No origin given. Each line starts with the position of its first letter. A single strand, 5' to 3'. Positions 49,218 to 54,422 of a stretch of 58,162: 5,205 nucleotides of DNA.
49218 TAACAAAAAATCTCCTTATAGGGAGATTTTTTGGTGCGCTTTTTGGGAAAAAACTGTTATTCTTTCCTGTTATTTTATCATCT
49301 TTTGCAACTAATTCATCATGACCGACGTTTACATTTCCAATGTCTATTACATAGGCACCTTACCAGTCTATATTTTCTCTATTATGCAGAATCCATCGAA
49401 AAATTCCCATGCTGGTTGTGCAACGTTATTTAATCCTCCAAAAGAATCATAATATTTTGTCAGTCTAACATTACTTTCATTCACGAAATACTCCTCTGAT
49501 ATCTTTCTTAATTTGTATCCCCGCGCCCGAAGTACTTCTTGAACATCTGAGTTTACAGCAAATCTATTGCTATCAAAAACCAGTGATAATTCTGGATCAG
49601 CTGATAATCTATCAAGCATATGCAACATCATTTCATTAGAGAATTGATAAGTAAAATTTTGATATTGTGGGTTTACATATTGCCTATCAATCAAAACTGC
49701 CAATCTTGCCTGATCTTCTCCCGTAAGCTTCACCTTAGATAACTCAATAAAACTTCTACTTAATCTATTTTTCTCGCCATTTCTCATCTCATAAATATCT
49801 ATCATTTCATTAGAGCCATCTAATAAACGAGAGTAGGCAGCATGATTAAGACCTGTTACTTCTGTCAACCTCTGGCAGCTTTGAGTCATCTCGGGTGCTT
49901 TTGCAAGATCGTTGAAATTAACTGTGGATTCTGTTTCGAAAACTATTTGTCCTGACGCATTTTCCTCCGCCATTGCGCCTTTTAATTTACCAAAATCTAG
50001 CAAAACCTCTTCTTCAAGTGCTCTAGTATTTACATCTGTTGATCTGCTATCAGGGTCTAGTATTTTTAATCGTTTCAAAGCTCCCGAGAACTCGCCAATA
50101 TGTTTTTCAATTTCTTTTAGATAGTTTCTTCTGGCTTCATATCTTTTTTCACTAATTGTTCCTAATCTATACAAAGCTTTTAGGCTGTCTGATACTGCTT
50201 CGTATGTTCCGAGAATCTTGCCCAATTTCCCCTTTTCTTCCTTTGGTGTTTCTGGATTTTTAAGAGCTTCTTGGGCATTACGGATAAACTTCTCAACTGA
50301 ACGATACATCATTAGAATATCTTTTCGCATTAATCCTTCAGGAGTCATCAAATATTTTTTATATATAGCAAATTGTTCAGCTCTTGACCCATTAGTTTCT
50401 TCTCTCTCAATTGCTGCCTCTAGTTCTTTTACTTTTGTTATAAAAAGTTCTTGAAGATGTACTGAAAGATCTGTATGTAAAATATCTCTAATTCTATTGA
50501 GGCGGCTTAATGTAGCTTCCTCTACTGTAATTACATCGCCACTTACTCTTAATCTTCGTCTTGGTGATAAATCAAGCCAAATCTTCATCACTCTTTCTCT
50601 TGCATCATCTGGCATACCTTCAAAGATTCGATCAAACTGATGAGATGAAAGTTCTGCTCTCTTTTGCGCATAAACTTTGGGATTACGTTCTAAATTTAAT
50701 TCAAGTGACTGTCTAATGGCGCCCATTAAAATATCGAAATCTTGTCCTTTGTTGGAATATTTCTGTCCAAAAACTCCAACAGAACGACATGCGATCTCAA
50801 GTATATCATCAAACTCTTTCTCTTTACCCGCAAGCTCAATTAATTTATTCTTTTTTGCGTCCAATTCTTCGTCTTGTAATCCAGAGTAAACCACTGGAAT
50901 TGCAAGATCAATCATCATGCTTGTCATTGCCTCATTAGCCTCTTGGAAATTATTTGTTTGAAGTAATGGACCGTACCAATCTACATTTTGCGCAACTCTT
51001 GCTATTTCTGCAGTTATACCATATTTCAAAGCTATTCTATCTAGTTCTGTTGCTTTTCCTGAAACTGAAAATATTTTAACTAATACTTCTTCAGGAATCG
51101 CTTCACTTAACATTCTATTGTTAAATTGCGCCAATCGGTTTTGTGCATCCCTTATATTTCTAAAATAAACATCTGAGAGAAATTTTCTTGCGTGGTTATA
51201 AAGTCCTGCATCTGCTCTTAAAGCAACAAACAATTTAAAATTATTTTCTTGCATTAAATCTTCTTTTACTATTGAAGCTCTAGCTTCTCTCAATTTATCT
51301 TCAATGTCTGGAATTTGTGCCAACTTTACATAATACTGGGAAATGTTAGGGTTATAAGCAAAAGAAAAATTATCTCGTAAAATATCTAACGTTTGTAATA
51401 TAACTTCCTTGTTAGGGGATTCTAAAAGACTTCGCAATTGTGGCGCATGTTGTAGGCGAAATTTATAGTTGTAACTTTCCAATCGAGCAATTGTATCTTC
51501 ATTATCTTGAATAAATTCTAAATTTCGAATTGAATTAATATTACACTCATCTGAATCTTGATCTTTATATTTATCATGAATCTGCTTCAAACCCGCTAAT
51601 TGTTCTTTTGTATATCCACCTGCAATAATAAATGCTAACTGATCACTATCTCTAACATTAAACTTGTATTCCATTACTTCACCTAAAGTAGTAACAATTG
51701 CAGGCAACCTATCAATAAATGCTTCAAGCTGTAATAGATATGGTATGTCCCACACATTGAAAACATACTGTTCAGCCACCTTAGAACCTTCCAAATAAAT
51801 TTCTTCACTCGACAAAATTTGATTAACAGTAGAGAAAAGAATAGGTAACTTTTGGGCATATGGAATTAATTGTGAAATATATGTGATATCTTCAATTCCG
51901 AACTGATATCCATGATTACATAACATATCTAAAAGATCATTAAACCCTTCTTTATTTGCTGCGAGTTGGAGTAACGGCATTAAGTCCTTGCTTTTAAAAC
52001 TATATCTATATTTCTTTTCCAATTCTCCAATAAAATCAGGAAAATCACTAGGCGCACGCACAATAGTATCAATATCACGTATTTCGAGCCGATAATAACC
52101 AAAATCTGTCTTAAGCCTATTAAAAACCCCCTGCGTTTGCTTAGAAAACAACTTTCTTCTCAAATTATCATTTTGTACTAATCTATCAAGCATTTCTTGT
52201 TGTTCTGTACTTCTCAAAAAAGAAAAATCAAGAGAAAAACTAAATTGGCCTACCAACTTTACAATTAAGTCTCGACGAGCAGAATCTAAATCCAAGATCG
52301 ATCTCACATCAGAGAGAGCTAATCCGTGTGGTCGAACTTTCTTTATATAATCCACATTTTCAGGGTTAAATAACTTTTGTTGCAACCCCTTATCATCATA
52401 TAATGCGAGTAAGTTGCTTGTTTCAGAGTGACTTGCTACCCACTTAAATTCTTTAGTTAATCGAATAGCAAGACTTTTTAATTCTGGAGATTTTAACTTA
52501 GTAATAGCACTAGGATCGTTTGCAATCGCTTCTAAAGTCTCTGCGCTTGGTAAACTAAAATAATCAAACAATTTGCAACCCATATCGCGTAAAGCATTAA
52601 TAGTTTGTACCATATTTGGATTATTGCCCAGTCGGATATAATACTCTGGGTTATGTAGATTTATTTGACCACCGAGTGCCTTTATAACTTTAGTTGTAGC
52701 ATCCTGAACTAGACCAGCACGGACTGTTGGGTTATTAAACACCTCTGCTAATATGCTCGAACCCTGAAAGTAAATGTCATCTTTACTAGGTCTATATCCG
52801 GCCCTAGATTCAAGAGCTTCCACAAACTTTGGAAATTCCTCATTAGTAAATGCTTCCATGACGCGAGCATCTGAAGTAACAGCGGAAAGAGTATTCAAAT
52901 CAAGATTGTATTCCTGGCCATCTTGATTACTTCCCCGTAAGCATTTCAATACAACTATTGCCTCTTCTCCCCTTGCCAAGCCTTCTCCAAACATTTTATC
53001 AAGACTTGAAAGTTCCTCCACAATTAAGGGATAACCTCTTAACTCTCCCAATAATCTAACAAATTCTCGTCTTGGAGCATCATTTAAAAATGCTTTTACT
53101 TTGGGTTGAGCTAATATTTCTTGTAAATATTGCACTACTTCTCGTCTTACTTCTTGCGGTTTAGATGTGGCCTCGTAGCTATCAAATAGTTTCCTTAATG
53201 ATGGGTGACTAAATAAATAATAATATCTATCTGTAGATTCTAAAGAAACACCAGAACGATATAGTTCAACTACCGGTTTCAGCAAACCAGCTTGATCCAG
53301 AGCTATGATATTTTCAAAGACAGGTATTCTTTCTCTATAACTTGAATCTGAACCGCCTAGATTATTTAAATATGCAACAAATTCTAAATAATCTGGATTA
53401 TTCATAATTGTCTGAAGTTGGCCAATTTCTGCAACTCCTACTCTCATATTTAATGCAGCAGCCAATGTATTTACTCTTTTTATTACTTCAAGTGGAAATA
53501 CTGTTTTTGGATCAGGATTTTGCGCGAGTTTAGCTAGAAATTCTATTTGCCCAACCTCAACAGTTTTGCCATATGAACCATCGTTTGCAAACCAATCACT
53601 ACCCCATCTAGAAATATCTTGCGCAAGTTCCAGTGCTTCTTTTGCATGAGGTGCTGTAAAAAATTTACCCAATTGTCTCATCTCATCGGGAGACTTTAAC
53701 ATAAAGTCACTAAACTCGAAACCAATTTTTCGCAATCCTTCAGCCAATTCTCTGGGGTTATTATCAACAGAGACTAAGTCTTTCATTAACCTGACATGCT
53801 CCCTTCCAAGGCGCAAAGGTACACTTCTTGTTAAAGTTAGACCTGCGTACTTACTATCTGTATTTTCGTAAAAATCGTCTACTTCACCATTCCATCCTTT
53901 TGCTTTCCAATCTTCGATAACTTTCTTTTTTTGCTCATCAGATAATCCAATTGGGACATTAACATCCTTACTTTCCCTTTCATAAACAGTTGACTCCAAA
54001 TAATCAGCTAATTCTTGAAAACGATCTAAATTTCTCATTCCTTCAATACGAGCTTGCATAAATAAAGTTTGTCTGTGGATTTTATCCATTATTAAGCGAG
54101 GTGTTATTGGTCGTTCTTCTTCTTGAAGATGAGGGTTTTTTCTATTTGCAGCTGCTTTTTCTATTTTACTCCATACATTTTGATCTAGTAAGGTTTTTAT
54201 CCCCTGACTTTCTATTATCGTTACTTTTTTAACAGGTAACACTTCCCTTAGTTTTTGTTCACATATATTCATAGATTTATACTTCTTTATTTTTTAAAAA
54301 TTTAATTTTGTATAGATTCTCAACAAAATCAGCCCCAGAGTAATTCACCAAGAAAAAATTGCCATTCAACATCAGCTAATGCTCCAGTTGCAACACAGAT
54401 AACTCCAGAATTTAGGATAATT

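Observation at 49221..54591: Giant-gene cassette bounded by 36-nt direct repeats that include the 3' end of tRNA-Ile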

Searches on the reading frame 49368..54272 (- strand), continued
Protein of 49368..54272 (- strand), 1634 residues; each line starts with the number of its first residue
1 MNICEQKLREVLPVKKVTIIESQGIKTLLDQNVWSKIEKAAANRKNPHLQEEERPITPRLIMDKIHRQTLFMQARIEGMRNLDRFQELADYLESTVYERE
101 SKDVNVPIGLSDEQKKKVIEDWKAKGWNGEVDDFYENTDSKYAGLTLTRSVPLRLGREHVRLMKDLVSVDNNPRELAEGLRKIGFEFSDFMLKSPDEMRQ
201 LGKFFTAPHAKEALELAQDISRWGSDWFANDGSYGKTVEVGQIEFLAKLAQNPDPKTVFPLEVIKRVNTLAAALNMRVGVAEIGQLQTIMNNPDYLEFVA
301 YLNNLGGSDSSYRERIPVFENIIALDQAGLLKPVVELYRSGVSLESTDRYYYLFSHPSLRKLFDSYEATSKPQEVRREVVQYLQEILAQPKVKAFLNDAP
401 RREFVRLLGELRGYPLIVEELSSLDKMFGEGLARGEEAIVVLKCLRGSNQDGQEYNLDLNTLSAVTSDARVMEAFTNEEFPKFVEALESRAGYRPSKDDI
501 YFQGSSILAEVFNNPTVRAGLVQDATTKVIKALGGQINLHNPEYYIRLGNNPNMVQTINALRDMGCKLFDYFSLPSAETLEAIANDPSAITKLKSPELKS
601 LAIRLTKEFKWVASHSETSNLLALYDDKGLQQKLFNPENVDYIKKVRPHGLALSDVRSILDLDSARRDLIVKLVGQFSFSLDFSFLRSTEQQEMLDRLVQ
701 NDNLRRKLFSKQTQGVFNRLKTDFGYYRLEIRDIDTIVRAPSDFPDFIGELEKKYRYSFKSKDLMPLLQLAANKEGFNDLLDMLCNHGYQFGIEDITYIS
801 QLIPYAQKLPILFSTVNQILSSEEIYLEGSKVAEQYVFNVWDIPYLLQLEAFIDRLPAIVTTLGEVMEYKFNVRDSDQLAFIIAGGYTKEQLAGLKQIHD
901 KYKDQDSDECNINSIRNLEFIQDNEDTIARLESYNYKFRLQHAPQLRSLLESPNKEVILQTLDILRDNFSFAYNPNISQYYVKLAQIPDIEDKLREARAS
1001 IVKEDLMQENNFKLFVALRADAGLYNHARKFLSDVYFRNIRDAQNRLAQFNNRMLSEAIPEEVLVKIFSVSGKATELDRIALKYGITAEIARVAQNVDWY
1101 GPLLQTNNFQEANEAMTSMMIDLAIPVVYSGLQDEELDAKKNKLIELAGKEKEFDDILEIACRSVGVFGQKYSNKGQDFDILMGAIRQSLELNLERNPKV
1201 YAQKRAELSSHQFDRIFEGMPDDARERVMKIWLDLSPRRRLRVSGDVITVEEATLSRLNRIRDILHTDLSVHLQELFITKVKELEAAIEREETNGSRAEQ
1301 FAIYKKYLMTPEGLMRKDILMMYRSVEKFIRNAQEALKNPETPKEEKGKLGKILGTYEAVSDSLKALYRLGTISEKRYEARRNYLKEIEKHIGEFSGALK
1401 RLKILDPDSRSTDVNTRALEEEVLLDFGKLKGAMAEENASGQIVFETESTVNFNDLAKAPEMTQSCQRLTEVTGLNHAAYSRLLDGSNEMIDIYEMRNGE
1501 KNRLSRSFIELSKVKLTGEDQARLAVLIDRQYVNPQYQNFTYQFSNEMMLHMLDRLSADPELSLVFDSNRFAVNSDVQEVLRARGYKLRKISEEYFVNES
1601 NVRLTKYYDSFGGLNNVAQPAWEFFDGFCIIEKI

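Call 52: find_related_loci(query=window:49371-54272:-, collection=viral_contigs, flank=5000)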
Query window:49371-54272:- (1634 aa) in viral_contigs; peptide patterns used: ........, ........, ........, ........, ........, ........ (x = any residue, [..] = any of these).
2 stretches matched a pattern, but none encodes a relative of the query by tblastn (E <= 1e-3).

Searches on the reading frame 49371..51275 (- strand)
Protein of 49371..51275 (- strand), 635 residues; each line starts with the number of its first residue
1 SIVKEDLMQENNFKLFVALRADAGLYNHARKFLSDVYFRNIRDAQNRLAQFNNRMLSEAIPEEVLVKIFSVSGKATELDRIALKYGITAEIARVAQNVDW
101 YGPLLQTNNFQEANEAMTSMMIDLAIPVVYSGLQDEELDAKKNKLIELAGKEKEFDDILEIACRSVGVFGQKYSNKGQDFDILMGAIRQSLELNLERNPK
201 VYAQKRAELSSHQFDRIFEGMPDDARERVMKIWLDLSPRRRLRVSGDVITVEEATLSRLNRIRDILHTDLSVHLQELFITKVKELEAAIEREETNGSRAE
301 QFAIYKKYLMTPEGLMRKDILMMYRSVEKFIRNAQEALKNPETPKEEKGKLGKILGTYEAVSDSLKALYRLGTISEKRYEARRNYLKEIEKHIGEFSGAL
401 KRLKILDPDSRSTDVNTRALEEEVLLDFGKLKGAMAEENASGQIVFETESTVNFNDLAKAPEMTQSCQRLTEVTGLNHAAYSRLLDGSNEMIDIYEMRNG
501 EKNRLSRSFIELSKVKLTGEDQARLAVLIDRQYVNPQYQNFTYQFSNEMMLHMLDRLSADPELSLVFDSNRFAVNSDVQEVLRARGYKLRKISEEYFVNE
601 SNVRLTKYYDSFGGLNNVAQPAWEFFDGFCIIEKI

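Call 85: predict_structure(alignment_id=A1)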
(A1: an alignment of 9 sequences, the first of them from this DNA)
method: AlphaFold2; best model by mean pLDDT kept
length: 635 residues; sequences in the alignment: 9
mean_pLDDT: 64.1   pTM: 0.37
mean pLDDT of the five models: 64.1, 58.3, 57.8, 57.2, 56.8
residues with pLDDT >= 90: 23; 70-90: 282; 50-70: 159; < 50: 171
segments of 3 or more residues with pLDDT < 50: 40-43, 197-254, 438-510, 531-544, 599-620
pLDDT, mean of each block of 10 residues (from residue 1): 81 89 89 73 64 86 93 81 84 83 91 85 85 84 78 59 66 60 65 54 36 35 41 31 29 53 68 77 80 71 78 70 80 85 82 80 74 57 64 76 73 75 79 58 29 27 39 45 37 36 38 66 64 34 50 58 65 66 79 64 34 35 66 76
secondary structure, 60 per line:
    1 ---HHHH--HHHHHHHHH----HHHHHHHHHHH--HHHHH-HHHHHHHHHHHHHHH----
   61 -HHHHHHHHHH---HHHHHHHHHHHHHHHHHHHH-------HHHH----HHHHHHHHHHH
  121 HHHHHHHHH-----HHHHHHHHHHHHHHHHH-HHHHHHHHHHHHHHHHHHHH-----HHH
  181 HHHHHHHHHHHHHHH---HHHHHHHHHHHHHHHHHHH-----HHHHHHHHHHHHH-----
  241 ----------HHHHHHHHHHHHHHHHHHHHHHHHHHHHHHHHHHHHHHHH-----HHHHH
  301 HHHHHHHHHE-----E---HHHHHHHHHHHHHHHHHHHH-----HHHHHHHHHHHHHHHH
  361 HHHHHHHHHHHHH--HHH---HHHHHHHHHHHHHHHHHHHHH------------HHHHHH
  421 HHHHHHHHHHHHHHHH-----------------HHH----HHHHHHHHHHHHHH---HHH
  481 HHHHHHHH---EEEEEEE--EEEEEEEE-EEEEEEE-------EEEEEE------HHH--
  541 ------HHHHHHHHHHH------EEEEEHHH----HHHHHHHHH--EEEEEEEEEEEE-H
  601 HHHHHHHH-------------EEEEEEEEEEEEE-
elements in order: H4-7 H10-18 H23-33 H36-40 H42-56 H62-71 H75-94 H102-105 H110-129 H135-151 H153-172 H178-195 H199-217 H223-235 H251-290 H296-309 H320-339 H345-373 H382-402 H415-436 H461-474 H478-488 E492-498 E501-508 E510-516 E524-529 H547-557 E564-568 H576-584 E587-598 H600-608 E622-634

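Call 89: fold_search(model_id=the predicted structure, library=pdb)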
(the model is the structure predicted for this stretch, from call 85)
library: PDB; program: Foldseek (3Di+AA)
matches with E <= 10: 333; with E <= 0.001: 0
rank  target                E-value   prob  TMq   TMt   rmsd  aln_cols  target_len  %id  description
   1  9hdd_A                8.8e-02  0.21  0.11  0.16  25.6       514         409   12  Sla2 C-terminal region (Residues 560-968) (REND and THATCH domains) (released 2025-05-21)
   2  5j4n_B                2.4e-01  0.10  0.08  0.11  31.0       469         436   10  Crystal structure of the L-arginine/agmatine antiporter AdiC in complex with agmatine at 2.6 Angstroem resolution (released 2016-08-31)
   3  9oli_A                3.2e-01  0.04  0.07  0.09  29.5       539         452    8  Crystal structure of the melibiose-bound melibiose transporter (released 2026-02-04)
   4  9old                  3.7e-01  0.15  0.13  0.17  29.0       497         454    8  Crystal structure of alpha-NPG-bound D59C MelBSt (released 2026-02-04)
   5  8hpj_A                3.7e-01  0.14  0.11  0.16  28.4       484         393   10  Crystal structure of the bacterial oxalate transporter OxlT in a ligand-free outward-facing form (released 2023-02-15)
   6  6wno_A                6.6e-01  0.13  0.09  0.17  32.3       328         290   14  Plasmodium vivax reticulocyte binding protein 2b (PvRBP2b) bound to human monoclonal antibody 243244 (released 2021-01-27)
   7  8xob                  6.6e-01  0.08  0.09  0.14  27.4       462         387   13  VMAT2 protonated state (released 2024-05-08)
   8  6rx4_A                7.2e-01  0.08  0.11  0.14  31.9       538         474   10  THE STRUCTURE OF BD OXIDASE FROM ESCHERICHIA COLI (released 2019-11-20)
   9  8jtc                  7.2e-01  0.05  0.08  0.11  29.2       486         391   12  Human VMAT2 complex with reserpine (released 2023-11-29)
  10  2pnr_A                7.9e-01  0.10  0.11  0.16  22.3       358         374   11  Crystal Structure of the asymmetric Pdk3-l2 Complex (released 2007-08-21)
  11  6lin_D                9.5e-01  0.06  0.10  0.14  22.0       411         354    9  Crystal structure of human PDK2 complexed with GM10030 (released 2020-09-30)
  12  8xmj_B                9.9e-01  0.06  0.09  0.13  22.9       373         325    9  Cryo-EM structure of human ZnT1 WT, in the presence of zinc, determined in heterogeneous conformations- one subunit in (released 2024-10-30)
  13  4ziw_C                9.9e-01  0.04  0.07  0.06  26.9       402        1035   11  Crystal structure of AcrB deletion mutant in P21 space group (released 2016-07-27)
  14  1iyl_C                1.0e+00  0.20  0.11  0.17  14.4       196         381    9  Crystal Structure of Candida albicans N-myristoyltransferase with Non-peptidic Inhibitor (released 2002-12-30)
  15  8p6a                  1.0e+00  0.09  0.12  0.16  29.5       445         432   12  cryo-EM structure of human SLC15A4 in outward-open state (released 2023-06-07)
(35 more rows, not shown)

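Call 109: search_protein_representatives(alignment_id=A1)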
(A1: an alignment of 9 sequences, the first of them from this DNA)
Query: 9 sequences, 635 profile positions. Proteins with E-value up to 0.001 (for the whole library): 25; up to 1e-10: 25; up to 1e-30: 22. The best 25 are listed.
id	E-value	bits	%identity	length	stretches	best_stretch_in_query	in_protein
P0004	0.0e+00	1264.4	-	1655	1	2-635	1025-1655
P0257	0.0e+00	1244.5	-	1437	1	2-635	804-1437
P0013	0.0e+00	1187.1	-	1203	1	2-634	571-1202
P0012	0.0e+00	1159.8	-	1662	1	2-634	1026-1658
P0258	0.0e+00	1149.0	-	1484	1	2-634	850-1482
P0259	3.0e-280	947.7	-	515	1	121-634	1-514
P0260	3.8e-274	927.5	-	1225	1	2-635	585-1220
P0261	9.8e-227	770.9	-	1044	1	3-634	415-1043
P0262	5.6e-210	715.5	-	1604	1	10-634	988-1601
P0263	1.3e-182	625.1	-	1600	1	3-634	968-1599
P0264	3.4e-179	613.8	-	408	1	230-635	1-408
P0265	3.1e-176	604.0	-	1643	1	6-634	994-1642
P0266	1.0e-117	410.7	-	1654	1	2-635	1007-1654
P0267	3.3e-107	376.0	-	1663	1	11-635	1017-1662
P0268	4.0e-106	372.4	-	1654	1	7-634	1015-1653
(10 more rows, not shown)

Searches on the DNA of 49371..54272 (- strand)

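Call 28: search_rna_families(sources=[L007, L008, L001, L009, L006, L004], threshold=gathering)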
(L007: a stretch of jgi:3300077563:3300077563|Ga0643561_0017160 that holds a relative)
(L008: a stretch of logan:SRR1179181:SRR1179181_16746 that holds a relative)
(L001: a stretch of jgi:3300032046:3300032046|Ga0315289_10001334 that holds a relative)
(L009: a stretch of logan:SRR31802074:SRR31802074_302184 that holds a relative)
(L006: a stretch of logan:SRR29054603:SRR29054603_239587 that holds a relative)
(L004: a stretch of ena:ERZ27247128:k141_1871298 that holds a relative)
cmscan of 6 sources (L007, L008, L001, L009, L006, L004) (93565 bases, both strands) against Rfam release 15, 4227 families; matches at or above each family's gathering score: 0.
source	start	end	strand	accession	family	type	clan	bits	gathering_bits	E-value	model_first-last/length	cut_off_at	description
